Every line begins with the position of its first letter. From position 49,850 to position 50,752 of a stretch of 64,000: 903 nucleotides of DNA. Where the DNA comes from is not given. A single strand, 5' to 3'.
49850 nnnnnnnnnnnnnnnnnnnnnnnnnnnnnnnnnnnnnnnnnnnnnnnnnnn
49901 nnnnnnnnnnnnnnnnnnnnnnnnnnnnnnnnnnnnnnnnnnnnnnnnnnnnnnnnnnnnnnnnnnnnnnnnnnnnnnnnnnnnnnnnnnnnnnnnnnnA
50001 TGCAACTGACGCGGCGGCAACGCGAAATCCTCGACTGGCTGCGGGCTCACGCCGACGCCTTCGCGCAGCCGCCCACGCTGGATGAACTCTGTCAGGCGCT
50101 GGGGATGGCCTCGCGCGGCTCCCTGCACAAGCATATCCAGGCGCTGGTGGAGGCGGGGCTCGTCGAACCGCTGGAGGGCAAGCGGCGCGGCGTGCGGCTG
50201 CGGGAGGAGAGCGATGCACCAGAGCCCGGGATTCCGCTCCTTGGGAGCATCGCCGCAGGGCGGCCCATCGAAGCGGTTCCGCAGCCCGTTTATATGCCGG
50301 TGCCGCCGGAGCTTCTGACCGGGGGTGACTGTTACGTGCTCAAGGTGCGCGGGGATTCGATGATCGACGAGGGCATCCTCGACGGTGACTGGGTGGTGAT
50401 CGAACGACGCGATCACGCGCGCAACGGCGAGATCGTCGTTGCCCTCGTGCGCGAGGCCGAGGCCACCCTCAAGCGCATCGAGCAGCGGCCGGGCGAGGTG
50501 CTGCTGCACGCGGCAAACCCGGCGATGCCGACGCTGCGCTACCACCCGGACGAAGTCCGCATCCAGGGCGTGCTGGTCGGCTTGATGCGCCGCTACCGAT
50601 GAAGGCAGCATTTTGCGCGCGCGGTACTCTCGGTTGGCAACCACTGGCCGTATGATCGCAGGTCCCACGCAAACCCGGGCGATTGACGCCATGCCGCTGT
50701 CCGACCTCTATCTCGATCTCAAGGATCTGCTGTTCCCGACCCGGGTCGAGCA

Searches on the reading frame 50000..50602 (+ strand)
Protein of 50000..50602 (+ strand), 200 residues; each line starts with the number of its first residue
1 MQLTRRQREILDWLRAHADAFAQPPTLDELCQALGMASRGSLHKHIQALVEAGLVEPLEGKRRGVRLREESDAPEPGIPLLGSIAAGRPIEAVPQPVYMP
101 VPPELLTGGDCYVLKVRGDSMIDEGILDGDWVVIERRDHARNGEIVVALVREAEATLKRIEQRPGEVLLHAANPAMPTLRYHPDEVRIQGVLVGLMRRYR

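Call 8: search_protein_families(library=pfam, proteins=[window:50000-50602:+])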
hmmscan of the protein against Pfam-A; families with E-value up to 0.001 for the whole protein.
window:50000-50602:+ (200 aa): 6 families
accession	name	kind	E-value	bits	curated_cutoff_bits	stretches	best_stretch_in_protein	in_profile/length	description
PF00717.28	Peptidase_S24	-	2.9e-29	101.6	23.3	1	79-193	1-116/116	Peptidase S24-like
PF01726.22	LexA_DNA_bind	-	9.7e-14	51.4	23.7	1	2-64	3-65/65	LexA DNA binding domain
PF12802.13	MarR_2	-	6.9e-07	29.8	27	1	2-63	2-60/61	MarR family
PF12840.13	HTH_20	-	8.5e-06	26.1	27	1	22-56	16-49/51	Helix-turn-helix domain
PF08279.18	HTH_11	-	0.00031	21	25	0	6-66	1-55/55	HTH domain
PF09339.16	HTH_IclR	-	0.00065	19.9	22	0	10-56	8-49/52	IclR helix-turn-helix domain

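Call 10: find_related_loci(query=window:50000-50599:+, collection=genome_contigs, flank=4000)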
Query window:50000-50599:+ (200 aa) in genome_contigs; peptide patterns used: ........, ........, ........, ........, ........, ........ (x = any residue, [..] = any of these).
599 stretches matched a pattern (row limit reached: there are more); 436 encode a relative of the query (tblastn E <= 1e-3); the best 80 are kept; 80 distinct loci.
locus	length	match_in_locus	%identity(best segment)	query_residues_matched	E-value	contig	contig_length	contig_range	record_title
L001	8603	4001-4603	76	1-200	4e-99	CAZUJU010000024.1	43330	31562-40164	MAG TPA_asm: uncultured Thiotrichales bacterium isolate SRP072547_co1_8 genome assembly, contig: NODE_911_length_43330_c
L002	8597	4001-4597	77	3-200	8e-98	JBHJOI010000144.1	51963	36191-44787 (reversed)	MAG: Thiotrichales bacterium isolate al_S2C1199_2 S2Ck119_904830, whole genome shotgun sequence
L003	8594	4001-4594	71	1-199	4e-89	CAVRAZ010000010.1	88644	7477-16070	MAG: uncultured Gammaproteobacteria bacterium isolate MFD04944.bin.2.29 genome assembly, contig: contig_43133, whole gen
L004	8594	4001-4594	69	2-200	2e-85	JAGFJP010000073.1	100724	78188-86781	MAG: Thiogranum sp. isolate mag.26 k127_281554, whole genome shotgun sequence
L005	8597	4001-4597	69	1-200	2e-85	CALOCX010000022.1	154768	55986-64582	MAG: uncultured Gammaproteobacteria bacterium isolate LOGT_bin.0252 genome assembly, contig: contig_39446, whole genome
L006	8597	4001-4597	69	1-200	8e-85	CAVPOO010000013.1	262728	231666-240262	MAG: uncultured Gammaproteobacteria bacterium isolate MFD09779.bin.2.228 genome assembly, contig: contig_23653, whole ge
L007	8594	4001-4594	69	1-199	2e-84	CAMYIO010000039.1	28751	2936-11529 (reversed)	MAG: uncultured Ectothiorhodospiraceae bacterium isolate FCS_Gamma_055 genome assembly, contig: scaffold_1085, whole gen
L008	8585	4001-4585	68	3-199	7e-84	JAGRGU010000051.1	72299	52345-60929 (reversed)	MAG: Gammaproteobacteria bacterium isolate HKST-UBA182 2015-01-06_1_(paired)_contig_47582, whole genome shotgun sequence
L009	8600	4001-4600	68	3-199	2e-82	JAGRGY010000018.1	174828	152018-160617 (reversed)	MAG: Gammaproteobacteria bacterium isolate HKST-UBA186 2011-04-20_1_(paired)_contig_6789, whole genome shotgun sequence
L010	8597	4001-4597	68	1-200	2e-82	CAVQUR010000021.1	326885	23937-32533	MAG: uncultured Gammaproteobacteria bacterium isolate MFD09964.bin.3.18 genome assembly, contig: contig_7659, whole geno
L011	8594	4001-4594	64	3-200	1e-81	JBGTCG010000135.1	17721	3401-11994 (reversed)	MAG: Methylococcales bacterium isolate JTS-RE114 k141_4851654, whole genome shotgun sequence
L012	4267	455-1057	65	3-199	1e-81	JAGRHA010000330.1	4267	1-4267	MAG: Gammaproteobacteria bacterium isolate HKST-UBA188 k127_2482031, whole genome shotgun sequence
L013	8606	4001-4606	65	3-200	1e-81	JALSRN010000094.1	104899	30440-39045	MAG: Sedimenticola sp. isolate 356-308_metabat1_scaf2bin.072 356-308_scaffold_88_c1, whole genome shotgun sequence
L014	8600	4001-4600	66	1-200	4e-81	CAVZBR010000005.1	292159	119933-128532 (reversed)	MAG: uncultured Gammaproteobacteria bacterium isolate MFD01721.bin.1.74 genome assembly, contig: contig_33028, whole gen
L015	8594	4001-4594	64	2-199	7e-81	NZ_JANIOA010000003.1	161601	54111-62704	Sedimenticola hydrogenitrophicus strain SB48 3, whole genome shotgun sequence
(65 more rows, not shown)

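Call 32: search_dna_similar(query=window:50000-50599:+, collection=plasmids, mode=protein, max_rows=40, max_evalue=1e-10)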
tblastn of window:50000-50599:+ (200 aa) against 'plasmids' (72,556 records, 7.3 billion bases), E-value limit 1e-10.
Records with a match: 1057; places in all: 1062; records where one place covers at least 80% of the query: 140.
Best place of each record, by identity: 60-80% 1; <60% 1056.
By first word of the organism name: Klebsiella 617; Enterobacter 117; Escherichia 97; Streptomyces 48; Citrobacter 41; Serratia 25; Thermus 21; Deinococcus 13; Salmonella 10; Proteus 6; and 45 more.
By predicted mobility (MOB-suite, as given by PLSDB): conjugative 842; non-mobilizable 183; mobilizable 32.
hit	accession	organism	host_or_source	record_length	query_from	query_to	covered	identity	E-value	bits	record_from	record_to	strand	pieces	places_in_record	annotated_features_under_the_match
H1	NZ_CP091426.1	Methylobacter sp. YRD-M1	isolate,wetland soil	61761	3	200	99%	63.2%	3e-71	241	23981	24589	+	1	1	lexA: transcriptional repressor LexA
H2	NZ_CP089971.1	Cereibacter azotoformans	Owen's River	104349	3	199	99%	40.1%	4e-36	140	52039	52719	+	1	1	lexA: transcriptional repressor LexA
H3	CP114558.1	Candidatus Manganitrophus sp.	activated carbon metagenome,metagenomic ...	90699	3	197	98%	40.2%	3e-26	112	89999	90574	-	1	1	lexA: transcriptional repressor LexA | hypothetical protein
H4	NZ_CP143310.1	Methylophaga thalassica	cell culture,A deep sea sediment sample ...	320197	3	199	99%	38.4%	6e-34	134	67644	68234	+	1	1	lexA: transcriptional repressor LexA | DNA polymerase IV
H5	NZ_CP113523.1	Pasteurella multocida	rabbit,mixed culture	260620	3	198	98%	38.2%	1e-29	122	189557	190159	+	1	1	lexA: transcriptional repressor LexA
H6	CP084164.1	Pasteurella multocida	rabbit,mixed culture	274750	3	198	98%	38.2%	1e-29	122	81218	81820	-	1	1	lexA: transcriptional repressor LexA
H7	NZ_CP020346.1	Pasteurella multocida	Oryctolagus cuniculus,lung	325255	3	198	98%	38.2%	1e-29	122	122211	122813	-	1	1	lexA: transcriptional repressor LexA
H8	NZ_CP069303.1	Shinella sp. PSBB067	monoisolate,Minnesota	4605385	3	199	99%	37.7%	1e-38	147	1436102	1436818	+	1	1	none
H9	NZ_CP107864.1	Streptomyces europaeiscabiei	-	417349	2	197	98%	37.8%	5e-24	105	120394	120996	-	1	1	lexA: transcriptional repressor LexA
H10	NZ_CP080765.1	Aneurinibacillus thermoaerophilus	compost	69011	2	198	99%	37.1%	4e-31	125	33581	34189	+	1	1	lexA: transcriptional repressor LexA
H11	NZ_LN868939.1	Nocardia farcinica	not known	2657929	6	198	97%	37.4%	4e-21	97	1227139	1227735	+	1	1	none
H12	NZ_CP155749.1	Sphingomonas parapaucimobilis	Chinese cabbage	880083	3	199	99%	36.6%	4e-33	131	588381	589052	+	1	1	lexA: transcriptional repressor LexA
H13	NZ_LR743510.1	Methylobacterium bullatum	-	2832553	3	199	99%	36.5%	7e-37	142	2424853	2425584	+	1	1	none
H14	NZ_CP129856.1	Klebsiella pneumoniae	Homo sapiens,whole organism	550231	3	198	98%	36.6%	4e-26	111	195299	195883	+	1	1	lexA: transcriptional repressor LexA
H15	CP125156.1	Klebsiella pneumoniae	-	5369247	3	198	98%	36.6%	4e-26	111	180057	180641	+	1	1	lexA: transcriptional repressor LexA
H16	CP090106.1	Sinorhizobium meliloti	Medicago,Cell culture,Plant nodule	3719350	3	199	99%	36.4%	4e-36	140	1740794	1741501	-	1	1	lexA: transcriptional repressor LexA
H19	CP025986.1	Ralstonia solanacearum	Cucurbita maxima,culture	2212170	3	197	98%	36.7%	2e-25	109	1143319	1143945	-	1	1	transcriptional repressor LexA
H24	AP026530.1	Escherichia coli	whole organism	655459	3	198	98%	36.1%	1e-26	112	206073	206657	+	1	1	lexA: LexA repressor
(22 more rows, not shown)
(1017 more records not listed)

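Call 33: get_annotated_region(hit=H1, flank=7000)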
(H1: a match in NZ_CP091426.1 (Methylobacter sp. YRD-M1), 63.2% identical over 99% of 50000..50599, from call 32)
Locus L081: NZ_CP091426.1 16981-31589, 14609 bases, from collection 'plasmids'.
description: Methylobacter sp. YRD-M1 plasmid unnamed2, complete sequence
organism: Methylobacter sp. YRD-M1 (NCBI taxid 2911520)
taxonomy: Bacteria; Pseudomonadota; Gammaproteobacteria; Methylococcales; Methylococcaceae; Methylobacter; Methylobacter sp. YRD-M1
host: -; source: isolate,wetland soil; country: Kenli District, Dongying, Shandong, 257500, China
typing (MOB-suite, as given by PLSDB): non-mobilizable
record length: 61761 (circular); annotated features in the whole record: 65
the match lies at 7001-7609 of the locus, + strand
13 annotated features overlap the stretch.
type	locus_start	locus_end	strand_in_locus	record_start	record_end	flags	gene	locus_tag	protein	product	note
CDS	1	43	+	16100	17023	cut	-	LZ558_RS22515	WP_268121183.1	ATP-binding protein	-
CDS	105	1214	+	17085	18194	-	-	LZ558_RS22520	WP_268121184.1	metal-dependent hydrolase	-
CDS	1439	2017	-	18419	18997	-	-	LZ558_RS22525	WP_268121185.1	hypothetical protein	-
CDS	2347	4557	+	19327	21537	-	-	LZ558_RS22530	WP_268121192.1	ATP-dependent RecD-like DNA helicase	-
CDS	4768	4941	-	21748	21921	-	-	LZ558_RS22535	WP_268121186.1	hypothetical protein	-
CDS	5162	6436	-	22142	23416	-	-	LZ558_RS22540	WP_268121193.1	Y-family DNA polymerase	-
CDS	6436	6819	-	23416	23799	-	umuD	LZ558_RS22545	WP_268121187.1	translesion error-prone DNA polymerase V autoproteolytic subunit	-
CDS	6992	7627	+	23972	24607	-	lexA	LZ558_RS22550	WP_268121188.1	transcriptional repressor LexA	GO:0006282 - regulation of DNA repair [Evidence IEA]; GO:0006355 - regulation of DNA-templated transcription [Evidence ...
CDS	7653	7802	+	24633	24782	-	-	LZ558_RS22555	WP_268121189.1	hypothetical protein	-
CDS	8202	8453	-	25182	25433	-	-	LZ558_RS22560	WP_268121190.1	hypothetical protein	-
CDS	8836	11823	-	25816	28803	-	-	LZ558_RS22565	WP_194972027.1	Tn3 family transposase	-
CDS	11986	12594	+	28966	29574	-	-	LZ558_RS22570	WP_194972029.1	recombinase family protein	GO:0006310 - DNA recombination [Evidence IEA]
CDS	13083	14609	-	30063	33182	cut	-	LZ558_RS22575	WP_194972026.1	CusA/CzcA family heavy metal efflux RND transporter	-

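Call 34: get_annotated_region(hit=H2, flank=1500)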
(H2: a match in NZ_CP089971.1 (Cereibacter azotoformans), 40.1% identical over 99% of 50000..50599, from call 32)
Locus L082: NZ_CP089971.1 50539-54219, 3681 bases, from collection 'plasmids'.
description: Cereibacter azotoformans strain ORIO plasmid pORIO5, complete sequence
organism: Cereibacter azotoformans (NCBI taxid 43057)
taxonomy: Bacteria; Pseudomonadota; Alphaproteobacteria; Rhodobacterales; Paracoccaceae; Cereibacter; Cereibacter azotoformans
host: -; source: Owen's River; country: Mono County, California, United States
typing (MOB-suite, as given by PLSDB): non-mobilizable
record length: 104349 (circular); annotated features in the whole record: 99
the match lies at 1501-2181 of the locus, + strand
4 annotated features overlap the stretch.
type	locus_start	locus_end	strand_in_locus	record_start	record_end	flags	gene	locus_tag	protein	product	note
CDS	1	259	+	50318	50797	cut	moaC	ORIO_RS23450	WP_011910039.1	cyclic pyranopterin monophosphate synthase MoaC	GO:0006777 - Mo-molybdopterin cofactor biosynthetic process [Evidence IEA]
CDS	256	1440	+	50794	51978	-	glp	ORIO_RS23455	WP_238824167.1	gephyrin-like molybdotransferase Glp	GO:0006777 - Mo-molybdopterin cofactor biosynthetic process [Evidence IEA]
CDS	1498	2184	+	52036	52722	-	lexA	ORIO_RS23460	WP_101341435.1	transcriptional repressor LexA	GO:0006282 - regulation of DNA repair [Evidence IEA]; GO:0006355 - regulation of DNA-templated transcription [Evidence ...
CDS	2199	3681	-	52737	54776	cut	-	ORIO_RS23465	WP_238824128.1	ComEC/Rec2 family competence protein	-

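Call 35: get_annotated_region(hit=H16, flank=1500)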
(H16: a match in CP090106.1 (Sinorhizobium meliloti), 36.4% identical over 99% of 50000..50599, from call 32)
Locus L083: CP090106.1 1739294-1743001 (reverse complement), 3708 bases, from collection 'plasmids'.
description: Sinorhizobium meliloti strain Ak57 plasmid pSymB, complete sequence
organism: Sinorhizobium meliloti (NCBI taxid 382)
taxonomy: Bacteria; Pseudomonadota; Alphaproteobacteria; Hyphomicrobiales; Rhizobiaceae; Sinorhizobium; Sinorhizobium meliloti
host: -; source: Medicago,Cell culture,Plant nodule; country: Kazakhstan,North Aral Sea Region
typing (MOB-suite, as given by PLSDB): non-mobilizable
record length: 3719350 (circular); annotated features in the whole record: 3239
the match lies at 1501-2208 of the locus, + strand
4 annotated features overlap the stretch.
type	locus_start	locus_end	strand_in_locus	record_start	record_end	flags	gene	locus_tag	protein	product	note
CDS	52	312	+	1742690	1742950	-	-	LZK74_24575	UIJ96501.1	hypothetical protein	-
CDS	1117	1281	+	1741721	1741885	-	-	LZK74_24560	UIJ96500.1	hypothetical protein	-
CDS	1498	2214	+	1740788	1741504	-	lexA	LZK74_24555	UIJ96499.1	transcriptional repressor LexA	-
CDS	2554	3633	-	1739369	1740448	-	-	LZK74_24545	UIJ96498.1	calcium-binding protein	-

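Call 39: get_annotated_region(hit=H24, flank=300)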
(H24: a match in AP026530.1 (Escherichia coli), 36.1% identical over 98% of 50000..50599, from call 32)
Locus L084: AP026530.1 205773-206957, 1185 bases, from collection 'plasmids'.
description: Escherichia coli TUM2805 plasmid pMTY2805_NA1 DNA, complete sequence
organism: Escherichia coli (NCBI taxid 562)
taxonomy: Bacteria; Pseudomonadota; Gammaproteobacteria; Enterobacterales; Enterobacteriaceae; Escherichia; Escherichia coli
host: -; source: whole organism; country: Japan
typing (MOB-suite, as given by PLSDB): non-mobilizable
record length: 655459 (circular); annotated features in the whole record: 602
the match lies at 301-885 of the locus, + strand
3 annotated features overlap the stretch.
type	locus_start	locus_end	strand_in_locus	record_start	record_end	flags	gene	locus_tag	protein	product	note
CDS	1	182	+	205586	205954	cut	-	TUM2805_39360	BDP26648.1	diacylglycerol kinase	-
CDS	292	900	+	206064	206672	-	lexA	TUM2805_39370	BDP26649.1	LexA repressor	-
CDS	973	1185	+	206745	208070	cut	dinF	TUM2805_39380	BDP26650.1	DNA-damage-inducible protein F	-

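Call 40: get_annotated_region(hit=H4, flank=300)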
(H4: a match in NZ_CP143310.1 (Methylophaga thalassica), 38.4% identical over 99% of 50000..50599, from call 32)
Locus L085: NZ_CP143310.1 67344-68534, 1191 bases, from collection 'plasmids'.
description: Methylophaga thalassica strain IOM01 plasmid unnamed, complete sequence
organism: Methylophaga thalassica (NCBI taxid 40223)
taxonomy: Bacteria; Pseudomonadota; Gammaproteobacteria; Thiotrichales; Piscirickettsiaceae; Methylophaga; Methylophaga thalassica
host: -; source: cell culture,A deep sea sediment sample from the Central Indian Ridge; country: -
typing (MOB-suite, as given by PLSDB): non-mobilizable
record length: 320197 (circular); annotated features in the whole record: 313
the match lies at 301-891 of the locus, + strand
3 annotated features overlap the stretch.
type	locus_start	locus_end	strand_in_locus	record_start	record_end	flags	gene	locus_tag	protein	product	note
CDS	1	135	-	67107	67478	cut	-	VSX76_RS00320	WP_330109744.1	GIY-YIG nuclease family protein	-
CDS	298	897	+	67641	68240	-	lexA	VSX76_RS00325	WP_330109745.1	transcriptional repressor LexA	GO:0006282 - regulation of DNA repair [Evidence IEA]; GO:0006355 - regulation of DNA-templated transcription [Evidence ...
CDS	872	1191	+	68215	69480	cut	-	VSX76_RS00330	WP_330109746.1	DNA polymerase IV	GO:0006281 - DNA repair [Evidence IEA]; GO:0006261 - DNA-templated DNA replication [Evidence IEA]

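Call 41: get_annotated_region(hit=H19, flank=300)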
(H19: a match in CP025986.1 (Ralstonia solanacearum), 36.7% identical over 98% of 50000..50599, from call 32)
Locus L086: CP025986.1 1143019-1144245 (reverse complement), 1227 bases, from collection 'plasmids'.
description: Ralstonia solanacearum strain RSCM plasmid p-unname2, complete sequence
organism: Ralstonia solanacearum (NCBI taxid 305)
taxonomy: Bacteria; Pseudomonadota; Betaproteobacteria; Burkholderiales; Burkholderiaceae; Ralstonia; Ralstonia solanacearum
host: -; source: Cucurbita maxima,culture; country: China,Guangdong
typing (MOB-suite, as given by PLSDB): mobilizable; relaxase MOBP,MOBP
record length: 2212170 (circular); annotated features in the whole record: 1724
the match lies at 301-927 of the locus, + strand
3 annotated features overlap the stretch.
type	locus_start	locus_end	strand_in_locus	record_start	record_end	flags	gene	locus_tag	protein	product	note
CDS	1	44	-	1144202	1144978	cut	-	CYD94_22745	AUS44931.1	ferredoxin--NADP(+) reductase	-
CDS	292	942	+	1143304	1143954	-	-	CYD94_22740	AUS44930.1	transcriptional repressor LexA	-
CDS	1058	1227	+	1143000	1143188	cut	-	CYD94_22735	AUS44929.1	hypothetical protein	-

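Call 42: get_annotated_region(hit=H8, flank=300)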
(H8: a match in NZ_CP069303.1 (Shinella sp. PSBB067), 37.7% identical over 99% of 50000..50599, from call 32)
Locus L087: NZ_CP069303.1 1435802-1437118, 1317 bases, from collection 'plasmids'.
description: Shinella sp. PSBB067 plasmid unnamed1, complete sequence
organism: Shinella sp. PSBB067 (NCBI taxid 2715959)
taxonomy: Bacteria; Pseudomonadota; Alphaproteobacteria; Hyphomicrobiales; Rhizobiaceae; Shinella; Shinella sp. PSBB067
host: -; source: monoisolate,Minnesota; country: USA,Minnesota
typing (MOB-suite, as given by PLSDB): non-mobilizable; mating-pair formation MPF_T
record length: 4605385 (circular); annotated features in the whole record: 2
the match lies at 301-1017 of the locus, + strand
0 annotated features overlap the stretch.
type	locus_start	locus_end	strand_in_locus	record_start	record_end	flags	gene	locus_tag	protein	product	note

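Call 43: get_annotated_region(hit=H13, flank=300)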
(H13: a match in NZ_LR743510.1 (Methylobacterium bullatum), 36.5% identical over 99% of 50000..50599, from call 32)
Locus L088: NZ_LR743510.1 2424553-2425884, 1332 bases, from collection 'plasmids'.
description: Methylobacterium bullatum isolate mbul2 plasmid 1
organism: Methylobacterium bullatum (NCBI taxid 570505)
taxonomy: Bacteria; Pseudomonadota; Alphaproteobacteria; Hyphomicrobiales; Methylobacteriaceae; Methylobacterium; Methylobacterium bullatum
host: -; source: -; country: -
typing (MOB-suite, as given by PLSDB): non-mobilizable
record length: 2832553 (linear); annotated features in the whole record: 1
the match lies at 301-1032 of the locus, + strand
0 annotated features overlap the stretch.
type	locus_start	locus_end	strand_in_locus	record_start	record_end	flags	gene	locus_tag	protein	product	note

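Call 44: get_annotated_region(hit=H12, flank=300)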
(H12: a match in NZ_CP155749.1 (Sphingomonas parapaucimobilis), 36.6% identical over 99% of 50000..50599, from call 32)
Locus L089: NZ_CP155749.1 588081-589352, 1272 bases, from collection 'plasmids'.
description: Sphingomonas parapaucimobilis strain YK209 plasmid unnamed1, complete sequence
organism: Sphingomonas parapaucimobilis (NCBI taxid 28213)
taxonomy: Bacteria; Pseudomonadota; Alphaproteobacteria; Sphingomonadales; Sphingomonadaceae; Sphingomonas; Sphingomonas parapaucimobilis
host: -; source: Chinese cabbage; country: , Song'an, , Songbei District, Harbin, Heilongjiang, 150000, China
typing (MOB-suite, as given by PLSDB): non-mobilizable
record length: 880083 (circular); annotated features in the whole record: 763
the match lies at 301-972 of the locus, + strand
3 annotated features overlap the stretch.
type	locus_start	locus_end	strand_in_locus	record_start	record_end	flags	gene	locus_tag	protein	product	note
CDS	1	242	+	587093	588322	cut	glp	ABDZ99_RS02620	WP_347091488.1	gephyrin-like molybdotransferase Glp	GO:0006777 - Mo-molybdopterin cofactor biosynthetic process [Evidence IEA]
CDS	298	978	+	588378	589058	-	lexA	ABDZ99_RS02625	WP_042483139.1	transcriptional repressor LexA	GO:0006282 - regulation of DNA repair [Evidence IEA]; GO:0006355 - regulation of DNA-templated transcription [Evidence ...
CDS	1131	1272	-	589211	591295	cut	-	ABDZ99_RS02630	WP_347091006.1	ComEC/Rec2 family competence protein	-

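Call 45: get_annotated_region(hit=H10, flank=300)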
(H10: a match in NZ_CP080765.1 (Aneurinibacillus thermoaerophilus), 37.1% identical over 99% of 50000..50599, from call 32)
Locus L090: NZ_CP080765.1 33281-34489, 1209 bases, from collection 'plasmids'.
description: Aneurinibacillus thermoaerophilus strain CCM 8960 plasmid pAT1, complete sequence
organism: Aneurinibacillus thermoaerophilus (NCBI taxid 143495)
taxonomy: Bacteria; Bacillota; Bacilli; Bacillales; Paenibacillaceae; Aneurinibacillus; Aneurinibacillus thermoaerophilus
host: -; source: compost; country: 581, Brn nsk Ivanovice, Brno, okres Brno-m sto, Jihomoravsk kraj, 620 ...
typing (MOB-suite, as given by PLSDB): non-mobilizable
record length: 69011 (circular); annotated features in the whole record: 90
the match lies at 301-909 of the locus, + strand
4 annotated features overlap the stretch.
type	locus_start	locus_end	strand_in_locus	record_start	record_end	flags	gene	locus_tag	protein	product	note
CDS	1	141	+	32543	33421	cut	-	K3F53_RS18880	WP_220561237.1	hypothetical protein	-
CDS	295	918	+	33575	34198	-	lexA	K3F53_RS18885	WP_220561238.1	transcriptional repressor LexA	GO:0006282 - regulation of DNA repair [Evidence IEA]; GO:0006355 - regulation of DNA-templated transcription [Evidence ...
CDS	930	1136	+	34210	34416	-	-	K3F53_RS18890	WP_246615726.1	hypothetical protein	-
CDS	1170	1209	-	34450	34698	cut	-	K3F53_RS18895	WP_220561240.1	helix-turn-helix domain-containing protein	-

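Call 46: get_annotated_region(hit=H9, flank=300)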
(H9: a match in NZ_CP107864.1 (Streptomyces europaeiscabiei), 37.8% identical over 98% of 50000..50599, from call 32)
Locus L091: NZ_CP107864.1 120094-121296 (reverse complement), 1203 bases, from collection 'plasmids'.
description: Streptomyces europaeiscabiei strain NBC_00497 plasmid unnamed1, complete sequence
organism: Streptomyces europaeiscabiei (NCBI taxid 146819)
taxonomy: Bacteria; Actinomycetota; Actinomycetes; Kitasatosporales; Streptomycetaceae; Streptomyces; Streptomyces europaeiscabiei
host: -; source: -; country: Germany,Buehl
typing (MOB-suite, as given by PLSDB): mobilizable; replicon rep_cluster_43; relaxase MOBP
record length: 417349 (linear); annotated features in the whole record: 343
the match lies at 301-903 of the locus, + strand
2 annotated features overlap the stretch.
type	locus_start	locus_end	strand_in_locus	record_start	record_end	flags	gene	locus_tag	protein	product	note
CDS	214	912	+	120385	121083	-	lexA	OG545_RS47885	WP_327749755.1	transcriptional repressor LexA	GO:0006282 - regulation of DNA repair [Evidence IEA]; GO:0006355 - regulation of DNA-templated transcription [Evidence ...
CDS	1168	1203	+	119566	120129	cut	-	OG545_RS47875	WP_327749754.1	hypothetical protein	-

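Call 47: get_annotated_region(hit=H5, flank=300)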
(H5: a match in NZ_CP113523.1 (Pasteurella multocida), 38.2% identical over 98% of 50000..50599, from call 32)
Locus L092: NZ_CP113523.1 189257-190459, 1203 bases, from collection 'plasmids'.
description: Pasteurella multocida strain PF13 plasmid unnamed, complete sequence
organism: Pasteurella multocida (NCBI taxid 747)
taxonomy: Bacteria; Pseudomonadota; Gammaproteobacteria; Pasteurellales; Pasteurellaceae; Pasteurella; Pasteurella multocida
host: -; source: rabbit,mixed culture; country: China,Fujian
typing (MOB-suite, as given by PLSDB): non-mobilizable
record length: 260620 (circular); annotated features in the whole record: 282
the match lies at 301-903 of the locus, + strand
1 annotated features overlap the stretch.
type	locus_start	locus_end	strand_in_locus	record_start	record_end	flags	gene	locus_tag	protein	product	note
CDS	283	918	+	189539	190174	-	lexA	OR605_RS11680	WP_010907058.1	transcriptional repressor LexA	GO:0006282 - regulation of DNA repair [Evidence IEA]; GO:0006355 - regulation of DNA-templated transcription [Evidence ...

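Call 53: search_protein_families(library=ncbifam, proteins=[window:50000-50602:+], max_evalue=0.001)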
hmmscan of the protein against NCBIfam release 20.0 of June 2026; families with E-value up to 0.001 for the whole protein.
window:50000-50602:+ (200 aa): 3 families
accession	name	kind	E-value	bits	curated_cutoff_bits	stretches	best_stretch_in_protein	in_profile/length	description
TIGR00498.1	lexA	equivalog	1.1e-53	181.9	110.95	1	2-198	3-201/203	transcriptional repressor LexA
NF007621.2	PRK10276.1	subfamily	7.1e-16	58.3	110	1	111-194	29-112/115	translesion error-prone DNA polymerase V autoproteolytic subunit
NF008886.0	PRK11920.1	equivalog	0.00057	19.6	193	1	1-71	1-70/153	iron-responsive transcriptional regulator RirA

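Call 70: find_encoding_contigs(protein=window:50000-50602:+, flank=2000, max_places=4)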
Protein window:50000-50602:+ (200 aa): 3 contigs read that carry it; 1 place shown.
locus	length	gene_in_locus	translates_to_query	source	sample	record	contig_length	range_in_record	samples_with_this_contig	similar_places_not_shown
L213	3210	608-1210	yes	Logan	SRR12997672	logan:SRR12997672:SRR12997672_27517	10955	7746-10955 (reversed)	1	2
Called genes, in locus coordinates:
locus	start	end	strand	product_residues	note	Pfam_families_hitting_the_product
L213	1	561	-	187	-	?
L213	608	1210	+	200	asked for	PF01726:LexA_DNA_bind, PF12802:MarR_2 (weak), PF12840:HTH_20 (faint), PF00717:Peptidase_S24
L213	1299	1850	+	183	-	-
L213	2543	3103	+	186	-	-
